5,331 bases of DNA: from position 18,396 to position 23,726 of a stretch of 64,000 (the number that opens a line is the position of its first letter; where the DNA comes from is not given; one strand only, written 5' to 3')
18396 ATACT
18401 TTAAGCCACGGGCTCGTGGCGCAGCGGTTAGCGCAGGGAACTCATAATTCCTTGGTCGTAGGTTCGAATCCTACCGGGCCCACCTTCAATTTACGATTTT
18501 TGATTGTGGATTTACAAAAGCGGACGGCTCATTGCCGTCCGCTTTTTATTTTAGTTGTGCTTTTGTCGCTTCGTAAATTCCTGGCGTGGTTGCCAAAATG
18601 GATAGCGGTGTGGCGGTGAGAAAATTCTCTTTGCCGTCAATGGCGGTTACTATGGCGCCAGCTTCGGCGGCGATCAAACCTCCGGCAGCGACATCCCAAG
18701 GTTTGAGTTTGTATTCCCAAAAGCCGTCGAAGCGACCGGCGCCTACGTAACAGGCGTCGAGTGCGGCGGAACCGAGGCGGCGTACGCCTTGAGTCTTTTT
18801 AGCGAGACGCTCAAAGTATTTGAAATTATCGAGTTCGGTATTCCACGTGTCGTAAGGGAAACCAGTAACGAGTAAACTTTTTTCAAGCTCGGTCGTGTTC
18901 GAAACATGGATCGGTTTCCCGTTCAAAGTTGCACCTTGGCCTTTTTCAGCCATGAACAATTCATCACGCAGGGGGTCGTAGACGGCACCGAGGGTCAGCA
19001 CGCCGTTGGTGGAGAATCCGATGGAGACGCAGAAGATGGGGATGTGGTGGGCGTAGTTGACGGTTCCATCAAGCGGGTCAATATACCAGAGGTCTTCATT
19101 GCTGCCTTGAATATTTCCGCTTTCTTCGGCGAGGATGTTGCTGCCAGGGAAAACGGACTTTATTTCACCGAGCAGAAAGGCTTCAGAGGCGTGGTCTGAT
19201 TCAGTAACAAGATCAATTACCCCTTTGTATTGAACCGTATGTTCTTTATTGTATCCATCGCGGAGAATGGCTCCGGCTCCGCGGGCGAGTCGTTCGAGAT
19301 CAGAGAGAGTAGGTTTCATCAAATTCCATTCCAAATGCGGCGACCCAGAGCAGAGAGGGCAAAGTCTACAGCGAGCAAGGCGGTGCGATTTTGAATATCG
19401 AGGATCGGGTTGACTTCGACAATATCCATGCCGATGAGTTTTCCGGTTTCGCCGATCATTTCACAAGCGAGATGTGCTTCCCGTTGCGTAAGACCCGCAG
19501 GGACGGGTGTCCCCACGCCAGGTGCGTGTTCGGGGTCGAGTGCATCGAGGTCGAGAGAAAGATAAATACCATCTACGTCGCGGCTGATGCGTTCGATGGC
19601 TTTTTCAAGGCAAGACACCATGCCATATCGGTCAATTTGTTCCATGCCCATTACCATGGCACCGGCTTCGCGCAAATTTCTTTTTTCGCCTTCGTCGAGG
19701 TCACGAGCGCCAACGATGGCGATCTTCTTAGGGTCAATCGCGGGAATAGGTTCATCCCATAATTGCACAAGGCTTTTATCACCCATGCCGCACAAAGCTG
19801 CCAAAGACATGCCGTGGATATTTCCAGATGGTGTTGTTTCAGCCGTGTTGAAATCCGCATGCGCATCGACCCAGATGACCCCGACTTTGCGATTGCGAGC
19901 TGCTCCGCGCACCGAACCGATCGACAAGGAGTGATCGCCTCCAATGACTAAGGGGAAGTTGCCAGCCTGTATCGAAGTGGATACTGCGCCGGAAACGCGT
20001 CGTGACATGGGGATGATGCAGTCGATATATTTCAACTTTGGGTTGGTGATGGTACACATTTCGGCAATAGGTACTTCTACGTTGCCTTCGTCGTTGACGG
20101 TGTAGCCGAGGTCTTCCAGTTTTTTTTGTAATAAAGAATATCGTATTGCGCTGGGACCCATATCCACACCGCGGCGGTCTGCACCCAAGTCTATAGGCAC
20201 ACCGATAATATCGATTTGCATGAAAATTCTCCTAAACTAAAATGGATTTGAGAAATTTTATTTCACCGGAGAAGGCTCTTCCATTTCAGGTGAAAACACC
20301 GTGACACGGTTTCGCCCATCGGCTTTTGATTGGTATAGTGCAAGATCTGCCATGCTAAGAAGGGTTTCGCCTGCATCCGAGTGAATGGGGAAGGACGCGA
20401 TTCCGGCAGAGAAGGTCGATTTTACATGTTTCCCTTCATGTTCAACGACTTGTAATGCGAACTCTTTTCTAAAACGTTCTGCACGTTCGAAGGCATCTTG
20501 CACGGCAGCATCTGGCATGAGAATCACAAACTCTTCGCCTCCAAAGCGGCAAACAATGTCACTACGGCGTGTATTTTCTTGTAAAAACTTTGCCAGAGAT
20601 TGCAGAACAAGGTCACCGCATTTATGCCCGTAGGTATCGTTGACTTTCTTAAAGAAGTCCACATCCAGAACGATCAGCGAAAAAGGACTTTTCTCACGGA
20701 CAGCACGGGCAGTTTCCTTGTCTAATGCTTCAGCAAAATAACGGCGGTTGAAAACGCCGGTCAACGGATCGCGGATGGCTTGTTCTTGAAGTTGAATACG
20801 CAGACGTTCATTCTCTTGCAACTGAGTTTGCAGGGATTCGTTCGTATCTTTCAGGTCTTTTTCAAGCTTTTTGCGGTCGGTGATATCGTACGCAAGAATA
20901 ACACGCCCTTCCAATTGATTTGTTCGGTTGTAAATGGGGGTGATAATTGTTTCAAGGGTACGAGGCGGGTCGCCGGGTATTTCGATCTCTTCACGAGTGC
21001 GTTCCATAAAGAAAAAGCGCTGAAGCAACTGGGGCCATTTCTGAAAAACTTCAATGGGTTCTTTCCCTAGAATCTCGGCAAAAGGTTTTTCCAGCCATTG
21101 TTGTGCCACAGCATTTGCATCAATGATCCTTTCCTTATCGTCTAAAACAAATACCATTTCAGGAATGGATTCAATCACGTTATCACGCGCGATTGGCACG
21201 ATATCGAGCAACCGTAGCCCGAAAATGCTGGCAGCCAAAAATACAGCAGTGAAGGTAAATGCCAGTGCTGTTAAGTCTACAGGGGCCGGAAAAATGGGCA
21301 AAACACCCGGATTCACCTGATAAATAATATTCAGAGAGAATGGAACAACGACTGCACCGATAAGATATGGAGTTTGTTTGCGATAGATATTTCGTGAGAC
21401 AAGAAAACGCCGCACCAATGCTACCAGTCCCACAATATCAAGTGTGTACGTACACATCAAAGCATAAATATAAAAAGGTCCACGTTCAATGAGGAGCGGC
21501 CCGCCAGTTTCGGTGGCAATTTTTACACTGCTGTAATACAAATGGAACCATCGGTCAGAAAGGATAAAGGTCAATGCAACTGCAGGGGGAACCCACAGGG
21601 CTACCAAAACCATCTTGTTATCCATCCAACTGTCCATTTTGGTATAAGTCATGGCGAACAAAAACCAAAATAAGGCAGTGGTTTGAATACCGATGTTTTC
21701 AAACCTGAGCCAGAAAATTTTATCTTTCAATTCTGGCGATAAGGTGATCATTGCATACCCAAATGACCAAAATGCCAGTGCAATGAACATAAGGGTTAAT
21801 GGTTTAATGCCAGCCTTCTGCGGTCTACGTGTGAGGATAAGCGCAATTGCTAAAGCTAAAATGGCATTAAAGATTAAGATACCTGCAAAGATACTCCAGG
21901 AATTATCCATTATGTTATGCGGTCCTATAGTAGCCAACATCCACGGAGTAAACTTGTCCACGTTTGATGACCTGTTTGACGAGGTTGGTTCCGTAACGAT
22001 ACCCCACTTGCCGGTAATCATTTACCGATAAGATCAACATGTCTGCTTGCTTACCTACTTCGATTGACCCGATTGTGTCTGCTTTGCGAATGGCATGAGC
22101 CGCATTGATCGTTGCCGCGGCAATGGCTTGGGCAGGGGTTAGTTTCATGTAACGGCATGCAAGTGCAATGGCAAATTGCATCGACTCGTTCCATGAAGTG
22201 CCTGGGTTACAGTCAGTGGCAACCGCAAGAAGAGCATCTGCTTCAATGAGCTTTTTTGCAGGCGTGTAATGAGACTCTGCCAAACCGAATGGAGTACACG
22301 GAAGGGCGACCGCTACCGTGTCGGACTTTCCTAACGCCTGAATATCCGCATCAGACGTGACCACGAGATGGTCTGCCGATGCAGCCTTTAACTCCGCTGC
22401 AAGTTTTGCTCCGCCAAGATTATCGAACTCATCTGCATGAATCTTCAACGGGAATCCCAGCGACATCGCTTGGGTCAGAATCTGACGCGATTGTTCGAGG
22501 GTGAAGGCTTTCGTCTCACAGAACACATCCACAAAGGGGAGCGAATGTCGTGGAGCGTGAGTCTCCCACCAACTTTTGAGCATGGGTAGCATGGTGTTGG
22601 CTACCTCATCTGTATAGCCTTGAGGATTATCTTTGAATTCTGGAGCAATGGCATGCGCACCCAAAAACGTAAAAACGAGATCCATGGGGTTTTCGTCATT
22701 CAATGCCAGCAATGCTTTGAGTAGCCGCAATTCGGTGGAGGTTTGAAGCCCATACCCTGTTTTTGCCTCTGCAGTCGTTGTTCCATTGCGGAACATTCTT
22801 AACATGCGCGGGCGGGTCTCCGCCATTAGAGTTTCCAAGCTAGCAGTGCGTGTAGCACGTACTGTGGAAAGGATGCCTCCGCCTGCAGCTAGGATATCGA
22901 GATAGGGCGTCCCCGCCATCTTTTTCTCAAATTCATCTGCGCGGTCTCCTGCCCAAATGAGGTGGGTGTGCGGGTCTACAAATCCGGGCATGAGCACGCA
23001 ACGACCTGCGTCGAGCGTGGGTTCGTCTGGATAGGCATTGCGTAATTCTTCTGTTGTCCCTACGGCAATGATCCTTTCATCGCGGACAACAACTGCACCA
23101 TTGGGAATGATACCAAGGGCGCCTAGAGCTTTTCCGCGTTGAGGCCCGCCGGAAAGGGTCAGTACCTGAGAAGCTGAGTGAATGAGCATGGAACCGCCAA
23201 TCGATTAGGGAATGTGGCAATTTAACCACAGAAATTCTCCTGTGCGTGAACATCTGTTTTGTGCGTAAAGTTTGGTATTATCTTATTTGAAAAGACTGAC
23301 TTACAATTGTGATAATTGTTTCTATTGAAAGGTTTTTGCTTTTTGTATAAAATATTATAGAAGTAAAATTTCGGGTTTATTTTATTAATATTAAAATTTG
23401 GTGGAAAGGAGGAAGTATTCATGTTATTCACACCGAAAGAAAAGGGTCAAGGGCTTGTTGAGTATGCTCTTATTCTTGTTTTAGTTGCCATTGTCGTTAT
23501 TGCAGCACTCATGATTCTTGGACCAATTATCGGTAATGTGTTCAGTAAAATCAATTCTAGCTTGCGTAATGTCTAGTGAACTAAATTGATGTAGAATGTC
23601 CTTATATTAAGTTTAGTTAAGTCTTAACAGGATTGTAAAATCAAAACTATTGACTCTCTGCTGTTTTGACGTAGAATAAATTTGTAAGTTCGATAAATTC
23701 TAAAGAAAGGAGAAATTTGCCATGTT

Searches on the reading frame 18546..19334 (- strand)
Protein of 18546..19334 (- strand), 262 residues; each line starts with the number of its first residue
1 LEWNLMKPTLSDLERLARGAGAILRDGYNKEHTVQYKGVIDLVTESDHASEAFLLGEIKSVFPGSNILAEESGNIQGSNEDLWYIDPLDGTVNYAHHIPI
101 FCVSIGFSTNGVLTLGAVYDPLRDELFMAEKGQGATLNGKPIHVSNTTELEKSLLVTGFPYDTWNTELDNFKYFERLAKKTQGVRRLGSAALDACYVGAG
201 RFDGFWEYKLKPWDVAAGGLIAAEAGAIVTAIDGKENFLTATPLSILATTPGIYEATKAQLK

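Call 67: search_protein_families(library=pfam, proteins=[window:18546-19334:-], max_evalue=0.01)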
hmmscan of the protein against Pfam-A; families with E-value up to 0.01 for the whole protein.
window:18546-19334:- (262 aa): 1 family
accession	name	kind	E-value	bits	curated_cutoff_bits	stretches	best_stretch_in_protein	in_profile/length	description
PF00459.30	Inositol_P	-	4.7e-65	220.2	27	1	14-249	10-254/271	Inositol monophosphatase family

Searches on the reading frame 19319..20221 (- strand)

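Call 67: search_protein_families(library=pfam, proteins=[window:19319-20221:-], max_evalue=0.01)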
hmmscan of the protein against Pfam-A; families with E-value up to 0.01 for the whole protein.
window:19319-20221:- (300 aa): 1 family
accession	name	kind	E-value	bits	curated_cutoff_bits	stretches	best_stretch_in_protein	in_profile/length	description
PF00491.26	Arginase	-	1.2e-78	264.9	22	1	2-292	2-279/280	Arginase family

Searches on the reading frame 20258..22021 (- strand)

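Call 67: search_protein_families(library=pfam, proteins=[window:20258-22021:-], max_evalue=0.01)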
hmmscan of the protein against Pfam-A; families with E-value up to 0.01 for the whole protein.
window:20258-22021:- (587 aa): 7 families
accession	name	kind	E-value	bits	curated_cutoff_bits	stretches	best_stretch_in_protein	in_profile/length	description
PF16927.11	HisKA_7TM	-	1.5e-47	162.8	28.6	1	49-276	2-224/224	N-terminal 7TM region of histidine kinase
PF00990.26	GGDEF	-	1.9e-47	161.5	23.8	1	415-572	1-161/161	Diguanylate cyclase, GGDEF domain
PF08448.16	PAS_4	-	1.5e-09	38.5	23.1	1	284-384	2-109/110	PAS fold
PF13188.13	PAS_8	-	5.6e-06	26.5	21.8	1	281-331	5-55/65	PAS domain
PF00989.32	PAS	-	1.9e-05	25.1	22.6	1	280-369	4-102/113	PAS fold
PF13426.13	PAS_9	-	0.00021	22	27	1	287-382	1-103/103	PAS domain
PF22335.1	Cas10-Cmr2_palm2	-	0.00022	21.8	27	1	493-574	57-133/133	Cas10/Cmr2, second palm domain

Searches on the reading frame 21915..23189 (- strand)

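Call 67: search_protein_families(library=pfam, proteins=[window:21915-23189:-], max_evalue=0.01)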
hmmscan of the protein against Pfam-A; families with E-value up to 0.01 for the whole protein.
window:21915-23189:- (424 aa): 3 families
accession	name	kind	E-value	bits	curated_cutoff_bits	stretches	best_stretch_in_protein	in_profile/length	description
PF01979.26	Amidohydro_1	-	4.4e-23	82.5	25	2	250-412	174-343/345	Amidohydrolase family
PF07969.17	Amidohydro_3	-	1.7e-16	61.3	29.7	2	117-413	153-470/472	Amidohydrolase family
PF22039.1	HUTI_composite_bact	-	2.8e-10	40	25.5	1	31-55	1-25/26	Imidazolonepropionase-like composite domain, bacteria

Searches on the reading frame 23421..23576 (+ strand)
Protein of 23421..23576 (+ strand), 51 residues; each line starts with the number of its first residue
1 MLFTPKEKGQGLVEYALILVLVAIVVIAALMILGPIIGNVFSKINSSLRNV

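Call 67: search_protein_families(library=pfam, proteins=[window:23421-23576:+], max_evalue=0.01)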
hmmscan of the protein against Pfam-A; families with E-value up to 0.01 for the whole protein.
window:23421-23576:+ (51 aa): 3 families
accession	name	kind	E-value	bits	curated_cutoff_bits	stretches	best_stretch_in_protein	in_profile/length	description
PF04964.19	Flp_Fap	-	5.9e-07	29.6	32.2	1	7-47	5-45/46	Flp/Fap pilin component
PF16982.10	Flp1_like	-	0.0037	17.1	33.5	1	4-47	3-46/49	Putative Flagellin, Flp1-like, domain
PF04021.17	Class_IIIsignal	-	0.0059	17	23.7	1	8-32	2-26/27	Class III signal peptide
